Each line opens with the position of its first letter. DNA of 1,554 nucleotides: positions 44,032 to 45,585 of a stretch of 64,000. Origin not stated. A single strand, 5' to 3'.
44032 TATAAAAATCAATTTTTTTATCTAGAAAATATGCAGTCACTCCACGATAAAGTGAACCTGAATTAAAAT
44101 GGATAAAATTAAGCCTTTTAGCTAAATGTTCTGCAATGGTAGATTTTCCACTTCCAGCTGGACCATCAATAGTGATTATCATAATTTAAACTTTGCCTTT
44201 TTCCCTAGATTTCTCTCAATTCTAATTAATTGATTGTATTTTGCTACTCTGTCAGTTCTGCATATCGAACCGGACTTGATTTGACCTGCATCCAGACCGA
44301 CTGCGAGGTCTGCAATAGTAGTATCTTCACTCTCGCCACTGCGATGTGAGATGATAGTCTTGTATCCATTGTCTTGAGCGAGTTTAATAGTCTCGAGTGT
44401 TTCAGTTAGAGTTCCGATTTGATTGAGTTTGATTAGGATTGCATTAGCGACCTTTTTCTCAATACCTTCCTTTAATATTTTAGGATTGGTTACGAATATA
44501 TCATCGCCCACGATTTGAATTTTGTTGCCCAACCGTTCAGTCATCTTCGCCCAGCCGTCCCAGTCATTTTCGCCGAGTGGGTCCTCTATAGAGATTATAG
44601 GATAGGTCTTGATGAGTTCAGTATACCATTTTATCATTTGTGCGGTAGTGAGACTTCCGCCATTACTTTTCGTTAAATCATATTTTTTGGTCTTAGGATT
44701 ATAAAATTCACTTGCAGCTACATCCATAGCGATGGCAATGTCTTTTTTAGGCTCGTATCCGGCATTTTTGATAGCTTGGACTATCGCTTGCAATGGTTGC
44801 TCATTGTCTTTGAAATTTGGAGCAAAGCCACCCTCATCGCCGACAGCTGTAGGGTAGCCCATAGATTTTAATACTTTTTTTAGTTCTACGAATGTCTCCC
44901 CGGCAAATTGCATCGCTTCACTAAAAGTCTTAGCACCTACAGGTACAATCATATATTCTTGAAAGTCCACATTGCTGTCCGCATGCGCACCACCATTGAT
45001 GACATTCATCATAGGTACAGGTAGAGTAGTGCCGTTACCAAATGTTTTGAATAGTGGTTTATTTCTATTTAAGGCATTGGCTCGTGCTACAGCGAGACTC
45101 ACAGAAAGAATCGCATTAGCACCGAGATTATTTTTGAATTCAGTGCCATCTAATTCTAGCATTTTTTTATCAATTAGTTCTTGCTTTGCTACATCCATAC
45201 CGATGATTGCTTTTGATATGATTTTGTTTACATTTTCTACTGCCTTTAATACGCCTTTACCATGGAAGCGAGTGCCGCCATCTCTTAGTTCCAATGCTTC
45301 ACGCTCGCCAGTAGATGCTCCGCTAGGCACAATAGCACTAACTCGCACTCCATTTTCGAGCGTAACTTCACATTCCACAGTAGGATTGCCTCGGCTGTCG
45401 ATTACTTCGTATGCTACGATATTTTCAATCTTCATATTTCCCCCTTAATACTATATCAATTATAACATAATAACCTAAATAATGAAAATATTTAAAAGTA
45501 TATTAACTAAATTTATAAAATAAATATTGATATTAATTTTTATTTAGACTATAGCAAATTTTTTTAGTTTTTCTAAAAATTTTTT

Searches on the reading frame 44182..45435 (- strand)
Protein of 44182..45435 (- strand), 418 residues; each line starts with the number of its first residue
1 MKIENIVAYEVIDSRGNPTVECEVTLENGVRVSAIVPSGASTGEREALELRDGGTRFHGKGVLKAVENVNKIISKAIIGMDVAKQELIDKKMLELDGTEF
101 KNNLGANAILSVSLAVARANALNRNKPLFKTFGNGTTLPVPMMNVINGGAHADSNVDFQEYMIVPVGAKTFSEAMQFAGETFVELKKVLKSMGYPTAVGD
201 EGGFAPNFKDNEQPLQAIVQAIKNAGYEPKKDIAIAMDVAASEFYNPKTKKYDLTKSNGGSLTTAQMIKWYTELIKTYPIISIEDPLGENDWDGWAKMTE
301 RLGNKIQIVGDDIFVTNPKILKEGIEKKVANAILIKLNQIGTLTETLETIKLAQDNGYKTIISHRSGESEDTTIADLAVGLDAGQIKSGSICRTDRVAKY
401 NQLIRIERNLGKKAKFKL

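Call 56: search_protein_families(library=pfam, proteins=[window:44182-45435:-], max_evalue=0.00001)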
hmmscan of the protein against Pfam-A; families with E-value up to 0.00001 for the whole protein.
window:44182-45435:- (418 aa): 3 families
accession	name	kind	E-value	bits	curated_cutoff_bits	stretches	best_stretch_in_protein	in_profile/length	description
PF00113.28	Enolase_C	-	1.1e-129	432.4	21.5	1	137-416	3-287/296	Enolase, C-terminal TIM barrel domain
PF03952.21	Enolase_N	-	2.1e-52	177.2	35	1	3-130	1-129/131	Enolase, N-terminal domain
PF13378.12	MR_MLE_C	-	1.6e-07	31.7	29.4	1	260-364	53-154/219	Enolase C-terminal domain-like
